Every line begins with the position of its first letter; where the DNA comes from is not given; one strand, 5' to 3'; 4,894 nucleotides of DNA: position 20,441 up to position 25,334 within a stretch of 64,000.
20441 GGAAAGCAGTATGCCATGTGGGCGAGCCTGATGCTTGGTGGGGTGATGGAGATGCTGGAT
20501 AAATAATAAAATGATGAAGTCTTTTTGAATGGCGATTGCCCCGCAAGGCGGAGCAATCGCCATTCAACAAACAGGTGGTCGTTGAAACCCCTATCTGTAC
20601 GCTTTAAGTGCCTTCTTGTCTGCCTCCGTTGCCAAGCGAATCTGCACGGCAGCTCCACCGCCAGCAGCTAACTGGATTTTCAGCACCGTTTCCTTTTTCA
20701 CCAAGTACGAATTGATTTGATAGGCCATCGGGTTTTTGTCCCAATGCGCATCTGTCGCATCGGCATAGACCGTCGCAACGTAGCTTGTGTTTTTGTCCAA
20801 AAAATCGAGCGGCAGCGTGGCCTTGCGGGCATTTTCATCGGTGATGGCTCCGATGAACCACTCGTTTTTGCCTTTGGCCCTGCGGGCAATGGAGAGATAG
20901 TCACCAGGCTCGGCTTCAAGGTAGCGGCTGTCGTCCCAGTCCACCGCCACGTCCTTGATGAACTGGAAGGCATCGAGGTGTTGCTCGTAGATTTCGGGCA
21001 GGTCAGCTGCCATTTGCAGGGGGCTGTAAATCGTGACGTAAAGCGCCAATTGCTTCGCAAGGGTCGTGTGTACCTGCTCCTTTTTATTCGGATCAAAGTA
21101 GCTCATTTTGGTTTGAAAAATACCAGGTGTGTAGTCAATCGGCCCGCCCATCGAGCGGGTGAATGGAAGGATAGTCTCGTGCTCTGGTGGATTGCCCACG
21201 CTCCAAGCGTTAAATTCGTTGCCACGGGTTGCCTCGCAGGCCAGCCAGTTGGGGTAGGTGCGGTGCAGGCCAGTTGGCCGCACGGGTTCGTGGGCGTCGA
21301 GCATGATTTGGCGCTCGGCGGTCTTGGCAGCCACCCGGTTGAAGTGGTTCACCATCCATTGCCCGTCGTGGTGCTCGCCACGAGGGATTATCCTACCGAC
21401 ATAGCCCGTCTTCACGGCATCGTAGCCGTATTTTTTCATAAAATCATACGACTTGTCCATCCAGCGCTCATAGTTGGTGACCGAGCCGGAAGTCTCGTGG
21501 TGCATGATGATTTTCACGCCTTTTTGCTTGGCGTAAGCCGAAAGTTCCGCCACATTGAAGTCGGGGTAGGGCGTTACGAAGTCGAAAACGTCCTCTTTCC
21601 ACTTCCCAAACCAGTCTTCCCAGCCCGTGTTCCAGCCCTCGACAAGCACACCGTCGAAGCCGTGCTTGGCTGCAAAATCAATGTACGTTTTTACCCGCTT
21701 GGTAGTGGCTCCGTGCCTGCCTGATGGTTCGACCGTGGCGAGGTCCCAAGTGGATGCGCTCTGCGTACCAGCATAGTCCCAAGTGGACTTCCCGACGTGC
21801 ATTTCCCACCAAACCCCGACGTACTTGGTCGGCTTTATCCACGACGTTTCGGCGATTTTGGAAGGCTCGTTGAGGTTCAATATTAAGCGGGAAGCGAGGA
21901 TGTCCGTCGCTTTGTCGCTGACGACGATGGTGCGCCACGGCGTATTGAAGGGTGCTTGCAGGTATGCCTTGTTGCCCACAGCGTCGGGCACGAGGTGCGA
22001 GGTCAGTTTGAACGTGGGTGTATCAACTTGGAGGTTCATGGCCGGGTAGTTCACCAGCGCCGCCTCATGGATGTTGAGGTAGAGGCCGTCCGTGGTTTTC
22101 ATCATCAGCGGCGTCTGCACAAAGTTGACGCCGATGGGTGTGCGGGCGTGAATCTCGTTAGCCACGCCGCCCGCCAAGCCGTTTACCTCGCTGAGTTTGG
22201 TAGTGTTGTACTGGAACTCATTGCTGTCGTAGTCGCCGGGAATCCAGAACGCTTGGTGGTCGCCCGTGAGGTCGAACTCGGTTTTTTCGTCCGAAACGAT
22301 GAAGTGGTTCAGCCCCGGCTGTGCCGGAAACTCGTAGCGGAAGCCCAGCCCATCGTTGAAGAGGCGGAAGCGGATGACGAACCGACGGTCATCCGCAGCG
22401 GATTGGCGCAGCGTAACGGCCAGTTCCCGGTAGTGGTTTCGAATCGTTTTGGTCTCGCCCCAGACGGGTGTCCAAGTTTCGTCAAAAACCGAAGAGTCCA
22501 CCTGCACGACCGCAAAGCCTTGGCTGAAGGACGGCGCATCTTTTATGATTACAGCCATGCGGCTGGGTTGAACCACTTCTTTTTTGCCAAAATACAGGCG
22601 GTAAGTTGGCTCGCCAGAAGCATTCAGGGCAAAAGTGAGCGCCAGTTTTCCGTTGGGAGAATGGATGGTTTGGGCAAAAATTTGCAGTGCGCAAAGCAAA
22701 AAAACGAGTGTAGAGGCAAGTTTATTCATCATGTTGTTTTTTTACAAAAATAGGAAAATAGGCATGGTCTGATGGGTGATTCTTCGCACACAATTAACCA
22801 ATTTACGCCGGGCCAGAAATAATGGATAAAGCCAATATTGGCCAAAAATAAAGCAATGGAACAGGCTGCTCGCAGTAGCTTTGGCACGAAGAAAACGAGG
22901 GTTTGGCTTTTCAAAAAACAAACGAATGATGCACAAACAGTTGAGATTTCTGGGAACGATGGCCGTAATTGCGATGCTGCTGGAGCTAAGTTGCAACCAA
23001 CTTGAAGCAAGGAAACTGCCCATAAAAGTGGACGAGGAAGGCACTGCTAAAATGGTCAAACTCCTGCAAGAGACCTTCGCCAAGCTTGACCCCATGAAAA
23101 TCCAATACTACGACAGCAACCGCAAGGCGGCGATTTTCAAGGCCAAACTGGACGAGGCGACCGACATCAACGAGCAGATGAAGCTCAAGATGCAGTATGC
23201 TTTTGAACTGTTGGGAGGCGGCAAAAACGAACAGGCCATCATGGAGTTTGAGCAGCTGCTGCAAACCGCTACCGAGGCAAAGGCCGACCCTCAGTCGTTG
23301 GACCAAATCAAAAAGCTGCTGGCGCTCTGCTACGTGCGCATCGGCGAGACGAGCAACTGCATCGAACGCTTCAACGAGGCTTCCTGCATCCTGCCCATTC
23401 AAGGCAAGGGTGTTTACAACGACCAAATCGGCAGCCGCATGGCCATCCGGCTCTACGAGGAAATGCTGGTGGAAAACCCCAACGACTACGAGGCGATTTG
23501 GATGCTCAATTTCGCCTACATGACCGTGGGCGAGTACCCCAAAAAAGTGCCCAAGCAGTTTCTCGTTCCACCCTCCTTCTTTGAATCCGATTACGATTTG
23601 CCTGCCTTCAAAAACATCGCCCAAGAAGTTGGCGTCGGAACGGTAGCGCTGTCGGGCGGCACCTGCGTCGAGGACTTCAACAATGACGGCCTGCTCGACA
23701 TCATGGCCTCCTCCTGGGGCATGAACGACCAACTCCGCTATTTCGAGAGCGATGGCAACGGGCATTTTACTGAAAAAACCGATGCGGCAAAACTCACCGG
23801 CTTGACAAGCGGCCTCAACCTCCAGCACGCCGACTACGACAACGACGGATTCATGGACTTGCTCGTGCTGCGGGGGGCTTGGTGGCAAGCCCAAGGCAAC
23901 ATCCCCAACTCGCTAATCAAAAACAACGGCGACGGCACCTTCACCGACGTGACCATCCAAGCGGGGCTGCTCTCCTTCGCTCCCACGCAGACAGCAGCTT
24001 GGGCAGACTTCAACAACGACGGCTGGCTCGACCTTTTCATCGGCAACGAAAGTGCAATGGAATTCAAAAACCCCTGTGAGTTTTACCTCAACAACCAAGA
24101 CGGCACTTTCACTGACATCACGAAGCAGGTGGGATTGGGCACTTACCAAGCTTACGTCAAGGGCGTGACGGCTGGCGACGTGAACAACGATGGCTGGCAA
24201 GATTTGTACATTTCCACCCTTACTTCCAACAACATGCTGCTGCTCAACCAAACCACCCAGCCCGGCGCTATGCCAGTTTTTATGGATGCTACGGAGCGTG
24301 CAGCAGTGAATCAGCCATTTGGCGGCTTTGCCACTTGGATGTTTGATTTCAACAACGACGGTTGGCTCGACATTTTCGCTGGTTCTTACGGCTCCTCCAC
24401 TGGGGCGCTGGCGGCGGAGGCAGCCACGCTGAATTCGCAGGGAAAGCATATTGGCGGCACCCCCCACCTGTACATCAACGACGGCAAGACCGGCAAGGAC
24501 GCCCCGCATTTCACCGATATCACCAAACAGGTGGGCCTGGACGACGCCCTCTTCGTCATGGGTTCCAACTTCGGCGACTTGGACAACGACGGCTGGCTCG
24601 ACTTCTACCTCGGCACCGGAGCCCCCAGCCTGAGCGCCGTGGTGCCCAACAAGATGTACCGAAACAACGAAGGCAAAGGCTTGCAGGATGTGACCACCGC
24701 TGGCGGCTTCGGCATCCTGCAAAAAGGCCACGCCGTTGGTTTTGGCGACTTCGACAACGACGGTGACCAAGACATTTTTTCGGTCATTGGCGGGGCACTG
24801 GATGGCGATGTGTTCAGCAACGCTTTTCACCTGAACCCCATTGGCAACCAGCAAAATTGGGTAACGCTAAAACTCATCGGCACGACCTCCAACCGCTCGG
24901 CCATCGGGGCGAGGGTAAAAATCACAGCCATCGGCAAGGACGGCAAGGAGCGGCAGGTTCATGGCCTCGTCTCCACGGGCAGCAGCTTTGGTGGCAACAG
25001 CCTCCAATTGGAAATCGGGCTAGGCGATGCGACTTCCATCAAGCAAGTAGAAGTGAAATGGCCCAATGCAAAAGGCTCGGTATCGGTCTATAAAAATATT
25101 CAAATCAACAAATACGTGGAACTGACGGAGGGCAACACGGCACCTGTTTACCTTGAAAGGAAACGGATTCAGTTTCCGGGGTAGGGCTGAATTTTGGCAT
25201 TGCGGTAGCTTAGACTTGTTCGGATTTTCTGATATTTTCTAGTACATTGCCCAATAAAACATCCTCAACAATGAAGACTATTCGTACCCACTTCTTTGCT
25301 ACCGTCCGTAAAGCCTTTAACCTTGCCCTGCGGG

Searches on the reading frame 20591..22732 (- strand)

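Call 77: search_protein_families(library=pfam, proteins=[window:20591-22732:-], max_evalue=0.00001)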
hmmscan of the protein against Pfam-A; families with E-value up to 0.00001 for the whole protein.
window:20591-22732:- (713 aa): 3 families
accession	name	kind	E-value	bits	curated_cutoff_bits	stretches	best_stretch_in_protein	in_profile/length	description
PF10566.15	Glyco_hydro_97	-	4.1e-107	358.1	32.5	1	295-595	1-274/275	Glycoside hydrolase 97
PF14508.12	GH97_N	-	2.9e-72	243.3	25.3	1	23-290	1-229/229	Glycosyl-hydrolase 97 N-terminal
PF14509.12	GH97_C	-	6.2e-32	110.2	25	1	598-698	1-96/97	Glycosyl-hydrolase 97 C-terminal, oligomerisation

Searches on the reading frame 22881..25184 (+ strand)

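Call 77: search_protein_families(library=pfam, proteins=[window:22881-25184:+], max_evalue=0.00001)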
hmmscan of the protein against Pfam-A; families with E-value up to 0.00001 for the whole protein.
window:22881-25184:+ (767 aa): 3 families
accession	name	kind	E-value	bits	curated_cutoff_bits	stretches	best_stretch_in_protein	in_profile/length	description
PF13517.12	FG-GAP_3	-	4.3e-43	146.2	26.9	4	265-329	1-61/61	FG-GAP-like repeat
PF01839.29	FG-GAP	-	3.1e-21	75.3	22.1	0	371-393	4-26/37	FG-GAP repeat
PF07593.17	UnbV_ASPIC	-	1.1e-12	48.1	23.4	1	674-746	1-67/68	ASPIC and UnbV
